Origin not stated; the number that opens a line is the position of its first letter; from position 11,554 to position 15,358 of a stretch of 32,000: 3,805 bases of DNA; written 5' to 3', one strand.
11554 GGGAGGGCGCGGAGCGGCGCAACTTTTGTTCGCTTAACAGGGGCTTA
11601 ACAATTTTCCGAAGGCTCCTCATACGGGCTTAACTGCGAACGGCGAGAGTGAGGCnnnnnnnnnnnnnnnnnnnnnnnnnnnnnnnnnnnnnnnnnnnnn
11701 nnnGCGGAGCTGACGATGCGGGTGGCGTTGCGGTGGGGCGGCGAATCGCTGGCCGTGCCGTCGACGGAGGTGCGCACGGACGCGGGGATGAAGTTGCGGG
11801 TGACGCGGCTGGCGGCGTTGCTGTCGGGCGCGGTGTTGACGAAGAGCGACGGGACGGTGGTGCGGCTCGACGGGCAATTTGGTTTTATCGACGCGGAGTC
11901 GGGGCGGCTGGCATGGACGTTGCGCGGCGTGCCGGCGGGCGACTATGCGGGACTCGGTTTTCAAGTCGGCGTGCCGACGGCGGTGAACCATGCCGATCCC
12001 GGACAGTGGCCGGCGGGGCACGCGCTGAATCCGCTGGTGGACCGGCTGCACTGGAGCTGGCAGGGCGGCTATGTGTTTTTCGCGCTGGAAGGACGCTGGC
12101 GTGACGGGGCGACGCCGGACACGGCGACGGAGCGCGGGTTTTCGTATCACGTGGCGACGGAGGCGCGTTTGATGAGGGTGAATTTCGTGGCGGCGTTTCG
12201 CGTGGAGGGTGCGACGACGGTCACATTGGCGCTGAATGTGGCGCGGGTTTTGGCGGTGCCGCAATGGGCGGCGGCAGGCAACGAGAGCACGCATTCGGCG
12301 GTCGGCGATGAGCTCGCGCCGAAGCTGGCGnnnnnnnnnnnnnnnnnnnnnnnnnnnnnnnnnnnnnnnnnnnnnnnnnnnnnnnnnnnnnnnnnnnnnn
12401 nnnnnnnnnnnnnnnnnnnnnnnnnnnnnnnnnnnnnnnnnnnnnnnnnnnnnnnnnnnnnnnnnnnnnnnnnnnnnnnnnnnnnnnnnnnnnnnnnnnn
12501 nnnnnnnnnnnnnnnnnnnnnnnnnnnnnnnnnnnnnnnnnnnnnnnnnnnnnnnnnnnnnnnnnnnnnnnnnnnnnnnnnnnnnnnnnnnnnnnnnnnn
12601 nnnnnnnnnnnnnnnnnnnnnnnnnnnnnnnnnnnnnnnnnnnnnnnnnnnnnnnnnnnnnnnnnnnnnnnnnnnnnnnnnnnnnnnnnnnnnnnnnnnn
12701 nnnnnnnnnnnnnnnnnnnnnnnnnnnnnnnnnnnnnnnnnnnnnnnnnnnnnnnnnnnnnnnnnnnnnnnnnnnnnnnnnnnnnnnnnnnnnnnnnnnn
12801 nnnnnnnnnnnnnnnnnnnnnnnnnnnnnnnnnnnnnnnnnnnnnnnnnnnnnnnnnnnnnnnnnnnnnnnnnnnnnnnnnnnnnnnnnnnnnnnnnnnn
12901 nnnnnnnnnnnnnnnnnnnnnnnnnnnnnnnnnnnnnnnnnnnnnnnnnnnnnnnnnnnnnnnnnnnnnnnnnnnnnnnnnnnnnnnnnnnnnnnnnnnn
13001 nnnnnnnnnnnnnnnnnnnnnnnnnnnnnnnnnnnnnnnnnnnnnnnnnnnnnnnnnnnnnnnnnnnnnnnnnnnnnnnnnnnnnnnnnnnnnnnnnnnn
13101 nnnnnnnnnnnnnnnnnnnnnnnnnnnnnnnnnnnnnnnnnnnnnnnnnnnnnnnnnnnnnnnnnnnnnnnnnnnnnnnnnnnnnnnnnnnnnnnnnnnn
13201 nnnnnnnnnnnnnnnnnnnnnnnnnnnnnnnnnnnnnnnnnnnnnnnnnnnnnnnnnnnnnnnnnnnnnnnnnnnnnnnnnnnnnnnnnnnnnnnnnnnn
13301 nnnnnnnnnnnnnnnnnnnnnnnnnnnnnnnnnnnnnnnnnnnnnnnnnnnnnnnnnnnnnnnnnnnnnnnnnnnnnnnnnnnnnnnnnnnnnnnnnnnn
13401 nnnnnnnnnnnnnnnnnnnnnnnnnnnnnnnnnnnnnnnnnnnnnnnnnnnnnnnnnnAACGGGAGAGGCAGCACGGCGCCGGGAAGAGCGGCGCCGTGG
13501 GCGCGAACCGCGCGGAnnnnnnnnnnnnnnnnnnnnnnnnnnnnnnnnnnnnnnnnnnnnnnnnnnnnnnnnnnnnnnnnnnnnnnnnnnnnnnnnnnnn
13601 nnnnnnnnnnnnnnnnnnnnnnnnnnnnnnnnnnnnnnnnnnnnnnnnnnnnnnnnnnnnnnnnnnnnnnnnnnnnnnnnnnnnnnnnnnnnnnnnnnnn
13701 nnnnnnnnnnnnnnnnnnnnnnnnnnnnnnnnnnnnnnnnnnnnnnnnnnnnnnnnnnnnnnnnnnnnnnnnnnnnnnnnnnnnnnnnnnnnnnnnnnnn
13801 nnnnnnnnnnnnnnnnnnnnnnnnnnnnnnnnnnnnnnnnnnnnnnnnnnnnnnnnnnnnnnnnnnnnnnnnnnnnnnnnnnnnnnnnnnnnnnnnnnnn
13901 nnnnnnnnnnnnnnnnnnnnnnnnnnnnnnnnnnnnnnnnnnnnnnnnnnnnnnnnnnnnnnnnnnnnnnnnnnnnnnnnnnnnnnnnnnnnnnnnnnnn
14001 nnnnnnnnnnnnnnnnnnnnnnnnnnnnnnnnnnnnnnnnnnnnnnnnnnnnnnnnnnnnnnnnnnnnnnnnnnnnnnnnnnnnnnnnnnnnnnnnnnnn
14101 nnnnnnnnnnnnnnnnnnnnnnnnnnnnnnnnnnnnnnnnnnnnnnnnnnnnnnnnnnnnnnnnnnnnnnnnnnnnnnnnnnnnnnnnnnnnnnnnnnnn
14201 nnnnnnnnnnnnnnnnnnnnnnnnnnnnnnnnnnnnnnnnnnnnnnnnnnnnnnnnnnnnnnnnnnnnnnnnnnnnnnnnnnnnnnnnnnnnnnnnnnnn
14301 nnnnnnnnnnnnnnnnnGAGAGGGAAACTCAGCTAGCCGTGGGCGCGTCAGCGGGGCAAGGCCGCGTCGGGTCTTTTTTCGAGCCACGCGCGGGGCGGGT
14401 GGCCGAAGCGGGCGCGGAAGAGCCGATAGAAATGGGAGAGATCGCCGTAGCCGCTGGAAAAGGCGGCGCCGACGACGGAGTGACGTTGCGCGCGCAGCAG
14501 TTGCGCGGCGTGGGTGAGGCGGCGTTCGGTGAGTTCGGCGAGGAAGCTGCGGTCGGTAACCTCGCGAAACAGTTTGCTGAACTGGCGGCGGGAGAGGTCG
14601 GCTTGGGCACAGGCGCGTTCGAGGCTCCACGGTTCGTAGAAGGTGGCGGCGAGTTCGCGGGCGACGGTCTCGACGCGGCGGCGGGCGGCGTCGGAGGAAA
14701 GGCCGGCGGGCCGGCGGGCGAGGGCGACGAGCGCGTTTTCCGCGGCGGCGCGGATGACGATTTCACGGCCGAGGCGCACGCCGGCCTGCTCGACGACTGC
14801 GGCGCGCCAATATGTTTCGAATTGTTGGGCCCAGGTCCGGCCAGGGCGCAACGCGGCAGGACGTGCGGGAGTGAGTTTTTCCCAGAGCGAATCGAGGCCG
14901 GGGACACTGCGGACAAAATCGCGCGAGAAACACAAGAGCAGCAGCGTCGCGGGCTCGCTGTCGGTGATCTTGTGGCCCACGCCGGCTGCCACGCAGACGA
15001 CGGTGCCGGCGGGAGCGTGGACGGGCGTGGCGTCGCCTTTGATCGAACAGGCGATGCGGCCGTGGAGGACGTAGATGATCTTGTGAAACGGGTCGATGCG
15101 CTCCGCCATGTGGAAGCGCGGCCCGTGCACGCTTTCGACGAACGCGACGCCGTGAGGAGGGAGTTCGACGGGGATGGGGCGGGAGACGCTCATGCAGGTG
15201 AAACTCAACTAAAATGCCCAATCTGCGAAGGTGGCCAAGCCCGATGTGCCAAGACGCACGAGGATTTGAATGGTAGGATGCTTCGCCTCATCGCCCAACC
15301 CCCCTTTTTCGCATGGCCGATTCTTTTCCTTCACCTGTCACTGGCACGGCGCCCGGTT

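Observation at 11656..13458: Enzyme and substrate in one polypeptide: an MbnP-like domain fused to an MbnH/MauG-type di-heme peroxidase, with a cysteine-free MbnP part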

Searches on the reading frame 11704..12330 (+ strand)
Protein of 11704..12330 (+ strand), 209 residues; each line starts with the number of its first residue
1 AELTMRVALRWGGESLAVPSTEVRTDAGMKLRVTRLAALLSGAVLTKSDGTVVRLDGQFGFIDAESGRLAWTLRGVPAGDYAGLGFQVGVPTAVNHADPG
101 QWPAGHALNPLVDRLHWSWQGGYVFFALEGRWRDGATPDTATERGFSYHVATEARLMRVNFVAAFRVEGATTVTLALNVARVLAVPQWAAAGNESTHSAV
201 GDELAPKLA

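Call 30: search_protein_representatives(protein=window:11704-12330:+)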
Query: 209 residues. Proteins with E-value up to 0.001 (for the whole library): 2022; up to 1e-10: 399; up to 1e-30: 31. The best 150 are listed.
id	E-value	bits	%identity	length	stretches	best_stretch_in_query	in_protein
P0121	6.0e-66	238.3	61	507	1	1-209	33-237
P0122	7.8e-61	221.6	52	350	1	1-209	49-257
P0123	2.7e-46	174.1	48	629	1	1-206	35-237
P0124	5.9e-45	169.7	66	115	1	14-128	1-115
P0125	1.8e-43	164.8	68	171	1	70-207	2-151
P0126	1.8e-42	161.6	51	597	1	29-208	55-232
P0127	7.5e-40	153.0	44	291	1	2-202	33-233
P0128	1.2e-39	152.3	40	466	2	2-207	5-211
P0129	8.7e-39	149.5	42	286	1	5-208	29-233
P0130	2.8e-37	144.6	56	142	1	2-122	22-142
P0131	5.1e-37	143.8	55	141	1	2-122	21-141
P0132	1.0e-36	142.8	40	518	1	3-208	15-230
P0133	1.3e-36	142.4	40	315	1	1-208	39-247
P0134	6.0e-36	140.3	40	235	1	3-186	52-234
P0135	7.1e-36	140.0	48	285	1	39-208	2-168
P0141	6.6e-33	130.3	41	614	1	11-208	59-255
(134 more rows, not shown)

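Call 39: find_encoding_contigs(protein=P0123, flank=7000, max_places=2)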
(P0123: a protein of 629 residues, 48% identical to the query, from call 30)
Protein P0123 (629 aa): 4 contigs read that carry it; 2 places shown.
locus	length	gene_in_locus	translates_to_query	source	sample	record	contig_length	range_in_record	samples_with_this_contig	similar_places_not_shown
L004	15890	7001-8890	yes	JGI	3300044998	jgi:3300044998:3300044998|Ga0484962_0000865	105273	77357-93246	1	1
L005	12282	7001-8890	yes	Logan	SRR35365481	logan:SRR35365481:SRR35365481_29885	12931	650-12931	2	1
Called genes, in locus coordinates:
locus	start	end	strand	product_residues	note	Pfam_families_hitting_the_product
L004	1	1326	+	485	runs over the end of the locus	PF00672:HAMP, PF00512:HisKA, PF13581:HATPase_c_2 (weak), PF02518:HATPase_c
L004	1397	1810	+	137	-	PF00036:EF-hand_1 (faint), PF13202:EF-hand_5 (faint), PF13405:EF-hand_6 (faint)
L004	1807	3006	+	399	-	PF06537:DHOR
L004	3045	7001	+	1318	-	PF14240:YHYH, PF07686:V-set (faint), PF00047:ig (faint), PF07679:I-set, PF13895:Ig_2 (weak), PF13927:Ig_3, PF07679:I-set, PF13927:Ig_3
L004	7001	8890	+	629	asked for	PF20243:MbnP, PF03150:CCP_MauG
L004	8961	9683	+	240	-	PF01507:PAPS_reduct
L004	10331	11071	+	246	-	-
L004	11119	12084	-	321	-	PF00579:tRNA-synt_1b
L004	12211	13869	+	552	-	PF00009:GTP_EFTU, PF01926:MMR_HSR1 (weak), PF22042:EF-G_D2, PF03144:GTP_EFTU_D2, PF16658:RF3_C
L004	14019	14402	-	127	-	PF00011:HSP20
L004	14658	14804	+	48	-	-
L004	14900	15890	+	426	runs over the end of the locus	PF01966:HD (weak), PF13286:HD_assoc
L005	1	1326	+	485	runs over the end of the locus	PF00672:HAMP, PF00512:HisKA, PF13581:HATPase_c_2 (weak), PF02518:HATPase_c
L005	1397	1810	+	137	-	PF00036:EF-hand_1 (faint), PF13202:EF-hand_5 (faint), PF13405:EF-hand_6 (faint)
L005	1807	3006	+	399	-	PF06537:DHOR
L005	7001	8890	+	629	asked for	PF20243:MbnP, PF03150:CCP_MauG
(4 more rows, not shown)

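Call 45: find_encoding_contigs(protein=P0141, flank=7000, max_places=1)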
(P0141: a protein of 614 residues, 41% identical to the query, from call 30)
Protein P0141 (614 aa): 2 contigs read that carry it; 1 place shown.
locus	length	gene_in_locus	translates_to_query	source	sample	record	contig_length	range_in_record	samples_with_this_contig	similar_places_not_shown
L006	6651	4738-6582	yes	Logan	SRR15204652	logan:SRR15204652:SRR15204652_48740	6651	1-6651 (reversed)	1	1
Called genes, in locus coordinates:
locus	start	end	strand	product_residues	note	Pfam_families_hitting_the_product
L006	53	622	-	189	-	PF08818:DUF1801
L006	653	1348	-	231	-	PF05050:Methyltransf_21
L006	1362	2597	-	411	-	PF13524:Glyco_trans_1_2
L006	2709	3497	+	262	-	PF05117:DUF695, PF06877:RraB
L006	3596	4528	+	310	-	-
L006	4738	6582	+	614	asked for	PF20243:MbnP, PF00034:Cytochrom_C (faint), PF03150:CCP_MauG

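Call 46: find_encoding_contigs(protein=P0129, flank=7000, max_places=1)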
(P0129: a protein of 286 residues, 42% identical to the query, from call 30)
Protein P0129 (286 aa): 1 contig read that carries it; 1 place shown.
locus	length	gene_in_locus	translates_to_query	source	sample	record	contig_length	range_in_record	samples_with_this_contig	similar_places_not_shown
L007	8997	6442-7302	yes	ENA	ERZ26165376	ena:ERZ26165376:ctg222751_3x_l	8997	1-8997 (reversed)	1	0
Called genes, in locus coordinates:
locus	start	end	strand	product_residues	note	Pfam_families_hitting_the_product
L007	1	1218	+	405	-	?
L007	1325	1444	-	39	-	-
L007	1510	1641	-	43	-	-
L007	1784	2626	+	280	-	PF01177:Asp_Glu_race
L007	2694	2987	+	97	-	-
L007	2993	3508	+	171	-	PF01844:HNH, PF13395:HNH_4 (weak), PF14279:HNH_5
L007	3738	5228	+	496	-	PF14240:YHYH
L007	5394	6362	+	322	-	-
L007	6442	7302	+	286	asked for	PF20243:MbnP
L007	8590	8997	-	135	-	?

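Call 58: search_protein_families(library=ncbifam, proteins=[L004:3045-6998:+, L004:1807-3003:+, L004:1397-1807:+, L006:3596-4525:+, L007:5394-6359:+], max_evalue=0.01)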
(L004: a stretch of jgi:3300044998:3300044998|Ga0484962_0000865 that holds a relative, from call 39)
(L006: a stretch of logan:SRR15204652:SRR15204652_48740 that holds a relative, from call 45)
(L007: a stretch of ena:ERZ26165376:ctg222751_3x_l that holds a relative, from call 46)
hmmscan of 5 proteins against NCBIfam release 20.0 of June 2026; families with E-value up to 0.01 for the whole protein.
L004:3045-6998:+ (1318 aa): 0 families

L004:1807-3003:+ (399 aa): 1 family
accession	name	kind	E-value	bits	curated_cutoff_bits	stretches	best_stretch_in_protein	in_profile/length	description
TIGR00782.1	ccoP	equivalog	0.0036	16.7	179.95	0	251-295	180-220/285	cytochrome-c oxidase, cbb3-type subunit III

L004:1397-1807:+ (137 aa): 2 families
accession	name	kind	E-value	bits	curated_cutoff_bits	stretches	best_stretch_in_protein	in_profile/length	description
NF053806.1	lanmdlnLanM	equivalog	2.2e-06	27.8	135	1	65-110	27-73/132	lanmodulin LanM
NF041410.1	XopAW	subfamily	2.3e-06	27.6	120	1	60-129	101-168/235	XopAW family type III secretion system calcium-binding effector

L006:3596-4525:+ (310 aa): 0 families

L007:5394-6359:+ (322 aa): 1 family
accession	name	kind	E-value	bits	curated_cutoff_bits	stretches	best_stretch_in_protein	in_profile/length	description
NF041540.1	dockerin_GC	domain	0.0011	19.3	29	1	261-317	10-64/67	GC-type dockerin domain-anchored protein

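Call 65: search_protein_families(library=pfam, proteins=[L006:3596-4525:+, L007:5394-6359:+], max_evalue=0.001)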
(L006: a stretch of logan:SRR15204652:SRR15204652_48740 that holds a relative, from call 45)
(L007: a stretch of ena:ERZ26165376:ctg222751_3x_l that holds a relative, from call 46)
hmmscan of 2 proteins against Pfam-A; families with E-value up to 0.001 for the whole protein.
L006:3596-4525:+ (310 aa): 0 families

L007:5394-6359:+ (322 aa): 1 family
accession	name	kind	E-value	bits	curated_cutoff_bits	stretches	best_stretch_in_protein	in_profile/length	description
PF00404.24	Dockerin_1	-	3.8e-05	24.2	22.9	1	261-309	2-49/57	Dockerin type I domain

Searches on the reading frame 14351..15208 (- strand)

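Call 3: search_protein_families(library=pfam, proteins=[window:14351-15208:-], max_evalue=0.01)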
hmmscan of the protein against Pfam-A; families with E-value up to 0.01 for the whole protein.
window:14351-15208:- (286 aa): 4 families
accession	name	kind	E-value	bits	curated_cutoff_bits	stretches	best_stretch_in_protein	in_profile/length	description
PF12833.13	HTH_18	-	4.9e-20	72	33.6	1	200-277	2-79/80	Helix-turn-helix domain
PF00165.29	HTH_AraC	-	4.6e-11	43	26.6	2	193-225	8-40/42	Bacterial regulatory helix-turn-helix proteins, AraC family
PF07883.17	Cupin_2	-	0.0013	18.8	27.2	1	40-91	17-68/70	Cupin domain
PF02311.25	AraC_binding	-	0.0038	17.4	21.1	1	24-138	6-117/135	AraC-like ligand binding domain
